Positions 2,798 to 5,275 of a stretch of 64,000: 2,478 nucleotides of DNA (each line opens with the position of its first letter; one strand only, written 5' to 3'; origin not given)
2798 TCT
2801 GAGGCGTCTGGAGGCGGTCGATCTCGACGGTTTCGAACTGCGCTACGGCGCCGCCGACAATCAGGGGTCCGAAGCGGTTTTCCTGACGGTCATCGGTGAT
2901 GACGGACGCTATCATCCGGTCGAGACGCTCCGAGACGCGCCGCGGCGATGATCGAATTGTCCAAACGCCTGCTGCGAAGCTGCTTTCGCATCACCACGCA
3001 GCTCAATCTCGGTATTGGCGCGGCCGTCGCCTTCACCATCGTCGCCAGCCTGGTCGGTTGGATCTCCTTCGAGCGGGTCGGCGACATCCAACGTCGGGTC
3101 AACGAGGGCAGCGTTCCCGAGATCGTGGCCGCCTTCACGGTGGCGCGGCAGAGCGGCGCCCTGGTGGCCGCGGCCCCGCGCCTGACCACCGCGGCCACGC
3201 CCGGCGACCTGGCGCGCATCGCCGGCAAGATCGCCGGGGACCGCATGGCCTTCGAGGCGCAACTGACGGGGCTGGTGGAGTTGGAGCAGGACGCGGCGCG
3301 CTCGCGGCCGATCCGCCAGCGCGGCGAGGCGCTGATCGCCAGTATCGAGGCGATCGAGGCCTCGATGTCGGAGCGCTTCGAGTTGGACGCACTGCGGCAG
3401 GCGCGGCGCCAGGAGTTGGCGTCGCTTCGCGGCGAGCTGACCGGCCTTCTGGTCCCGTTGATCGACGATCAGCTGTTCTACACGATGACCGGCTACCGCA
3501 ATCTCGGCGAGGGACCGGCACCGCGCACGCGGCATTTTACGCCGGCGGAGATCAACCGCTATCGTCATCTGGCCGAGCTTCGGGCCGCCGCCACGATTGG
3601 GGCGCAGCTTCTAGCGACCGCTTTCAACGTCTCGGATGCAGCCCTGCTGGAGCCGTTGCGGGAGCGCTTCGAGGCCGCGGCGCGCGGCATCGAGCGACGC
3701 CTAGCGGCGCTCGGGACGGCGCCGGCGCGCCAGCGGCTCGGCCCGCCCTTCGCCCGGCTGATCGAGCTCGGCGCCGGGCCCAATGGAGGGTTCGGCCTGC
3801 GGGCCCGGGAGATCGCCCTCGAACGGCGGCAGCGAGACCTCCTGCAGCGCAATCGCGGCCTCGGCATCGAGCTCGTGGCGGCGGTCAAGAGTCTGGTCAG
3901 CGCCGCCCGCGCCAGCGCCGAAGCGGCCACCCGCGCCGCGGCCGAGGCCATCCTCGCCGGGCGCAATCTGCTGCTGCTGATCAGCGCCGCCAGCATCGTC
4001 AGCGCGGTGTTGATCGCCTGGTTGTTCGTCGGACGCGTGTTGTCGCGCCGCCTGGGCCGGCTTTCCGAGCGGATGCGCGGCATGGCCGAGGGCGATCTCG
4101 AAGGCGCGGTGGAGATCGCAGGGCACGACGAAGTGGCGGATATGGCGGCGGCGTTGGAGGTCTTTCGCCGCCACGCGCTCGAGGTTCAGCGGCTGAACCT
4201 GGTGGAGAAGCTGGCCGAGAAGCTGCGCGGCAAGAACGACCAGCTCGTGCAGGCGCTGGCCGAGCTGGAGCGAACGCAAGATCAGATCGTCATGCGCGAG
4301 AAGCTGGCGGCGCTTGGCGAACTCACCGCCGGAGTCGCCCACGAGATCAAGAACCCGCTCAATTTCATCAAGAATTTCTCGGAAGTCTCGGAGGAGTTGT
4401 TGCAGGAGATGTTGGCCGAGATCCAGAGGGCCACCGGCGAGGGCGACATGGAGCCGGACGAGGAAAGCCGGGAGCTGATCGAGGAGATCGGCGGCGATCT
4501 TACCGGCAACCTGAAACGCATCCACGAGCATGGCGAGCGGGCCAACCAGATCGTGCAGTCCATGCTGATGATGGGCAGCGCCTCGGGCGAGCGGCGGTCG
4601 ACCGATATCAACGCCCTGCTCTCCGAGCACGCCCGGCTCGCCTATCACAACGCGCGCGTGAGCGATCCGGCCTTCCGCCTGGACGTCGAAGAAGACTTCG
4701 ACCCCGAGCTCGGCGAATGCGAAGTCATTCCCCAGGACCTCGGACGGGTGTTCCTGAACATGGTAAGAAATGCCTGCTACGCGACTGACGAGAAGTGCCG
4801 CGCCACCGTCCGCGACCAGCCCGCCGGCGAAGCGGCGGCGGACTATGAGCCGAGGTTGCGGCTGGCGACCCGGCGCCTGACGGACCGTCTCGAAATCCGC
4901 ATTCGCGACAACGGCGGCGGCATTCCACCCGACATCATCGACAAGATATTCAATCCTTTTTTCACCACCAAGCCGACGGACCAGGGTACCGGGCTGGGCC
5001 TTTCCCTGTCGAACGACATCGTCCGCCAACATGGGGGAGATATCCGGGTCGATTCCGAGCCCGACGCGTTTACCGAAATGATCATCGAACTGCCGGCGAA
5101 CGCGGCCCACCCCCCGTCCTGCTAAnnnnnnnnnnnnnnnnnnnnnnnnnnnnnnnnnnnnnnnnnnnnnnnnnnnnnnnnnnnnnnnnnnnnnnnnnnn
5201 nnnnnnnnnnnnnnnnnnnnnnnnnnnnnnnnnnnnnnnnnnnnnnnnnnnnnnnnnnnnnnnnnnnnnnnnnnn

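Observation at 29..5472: Two-component input wired into a partner-switching module: REC-PP2C phosphatase, RsbW-like kinase, periplasmic binding protein and sensor kinase in one translationally coupled operon, with a convergent STAS antagonist and no sigma factor gene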

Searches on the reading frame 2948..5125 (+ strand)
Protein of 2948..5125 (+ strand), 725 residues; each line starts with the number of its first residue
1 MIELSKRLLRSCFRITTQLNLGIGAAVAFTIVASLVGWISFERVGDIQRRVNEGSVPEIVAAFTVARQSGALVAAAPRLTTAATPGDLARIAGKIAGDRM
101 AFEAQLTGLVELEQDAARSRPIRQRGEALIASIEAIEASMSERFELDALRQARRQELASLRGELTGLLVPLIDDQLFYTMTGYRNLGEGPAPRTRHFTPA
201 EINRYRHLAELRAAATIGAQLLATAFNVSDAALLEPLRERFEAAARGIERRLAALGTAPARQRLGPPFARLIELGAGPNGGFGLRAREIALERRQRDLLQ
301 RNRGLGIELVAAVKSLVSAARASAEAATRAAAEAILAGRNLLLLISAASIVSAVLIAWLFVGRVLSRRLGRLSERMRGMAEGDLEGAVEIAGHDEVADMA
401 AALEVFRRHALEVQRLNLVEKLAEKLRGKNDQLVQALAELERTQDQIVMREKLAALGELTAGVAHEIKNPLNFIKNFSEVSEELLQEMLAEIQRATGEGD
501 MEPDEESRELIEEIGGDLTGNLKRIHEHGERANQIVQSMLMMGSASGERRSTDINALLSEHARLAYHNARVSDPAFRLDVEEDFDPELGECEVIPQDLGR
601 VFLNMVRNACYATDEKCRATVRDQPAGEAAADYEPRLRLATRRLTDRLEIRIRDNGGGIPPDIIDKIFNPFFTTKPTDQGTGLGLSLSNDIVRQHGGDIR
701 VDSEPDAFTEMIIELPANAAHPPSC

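Call 3: search_protein_families(library=pfam, proteins=[window:2948-5125:+], max_evalue=0.01)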
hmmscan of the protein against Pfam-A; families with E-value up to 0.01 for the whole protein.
window:2948-5125:+ (725 aa): 4 families
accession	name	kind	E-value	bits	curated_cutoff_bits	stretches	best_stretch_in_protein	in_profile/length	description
PF02518.31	HATPase_c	-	1.6e-22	80.5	26.4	1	596-717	4-109/111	Histidine kinase-, DNA gyrase B-, and HSP90-like ATPase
PF00512.31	HisKA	-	4.6e-10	39.8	26.9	1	456-544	2-62/66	His Kinase A (phospho-acceptor) domain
PF00672.30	HAMP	-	3.6e-07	30.8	25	1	360-408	1-49/53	HAMP domain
PF21689.3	TorS_sensor_domain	-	0.00063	19.7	27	0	56-167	1-112/275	Sensor protein TorS, sensor domain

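Call 4: search_protein_families(library=ncbifam, proteins=[window:2948-5125:+], max_evalue=0.01)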
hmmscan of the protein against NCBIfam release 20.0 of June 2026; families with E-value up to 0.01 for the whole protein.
window:2948-5125:+ (725 aa): 80 families (the best 25 are shown)
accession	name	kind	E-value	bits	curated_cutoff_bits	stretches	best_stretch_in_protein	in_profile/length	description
TIGR02956.1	TMAO_torS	equivalog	2.8e-44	151.5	676.5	3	202-453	197-443/967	TMAO reductase system sensor histidine kinase/response regulator TorS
NF008468.0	PRK11360.1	equivalog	2.2e-43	148.5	646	2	525-719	437-610/616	two-component system sensor histidine kinase AtoS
NF010411.0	PRK13837.1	equivalog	1e-33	116.4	647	1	521-722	488-680/828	two-component system VirA-like sensor kinase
NF052574.1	HisKinEspCMyxo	equivalog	1.1e-33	116.5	1200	1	441-719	402-639/785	serine histidine kinase EspC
NF007688.0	PRK10364.1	equivalog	4.5e-33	114.7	479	2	530-719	287-453/460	two-component system sensor histidine kinase ZraS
NF038348.1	T2SS_HK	subfamily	8.9e-33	113.5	450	1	320-716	189-572/574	histidine kinase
NF047497.1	HK_LIC_12097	equivalog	2.3e-26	92.4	500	2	591-717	258-366/367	LIC_12097 family sensor histidine kinase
NF047466.1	hybrid_RR_LvrB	exception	2.9e-26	92.5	500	1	418-717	112-376/377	hybrid histidine kinase/response regulator LvrB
NF052573.1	HisKinEspAMyxo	equivalog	4.7e-26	91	1400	1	438-715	366-609/755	serine histidine kinase EspA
NF010076.0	PRK13557.1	subfamily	6.2e-26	90.9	631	1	445-719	152-396/540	histidine kinase famiy protein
NF046026.1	HisKinCckACaul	equivalog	1.9e-24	85.8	1000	1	520-719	339-534/678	cell cycle histidine kinase CckA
NF008293.1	PRK11073.1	equivalog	8.6e-23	81.1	240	1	455-716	129-346/349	nitrogen regulation protein NR(II)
NF046020.1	HisKinCckABruc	equivalog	1e-22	79.9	1000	1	597-718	590-708/868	cell cycle histidine kinase CckA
NF053867.1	SprKinKinDBac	equivalog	9.8e-22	77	775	1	526-718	328-498/500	sporulation kinase KinD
NF047794.1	HisKinPtgB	equivalog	1.6e-21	76.2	1000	2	630-704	570-642/656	two-component system sensor histidine kinase PgtB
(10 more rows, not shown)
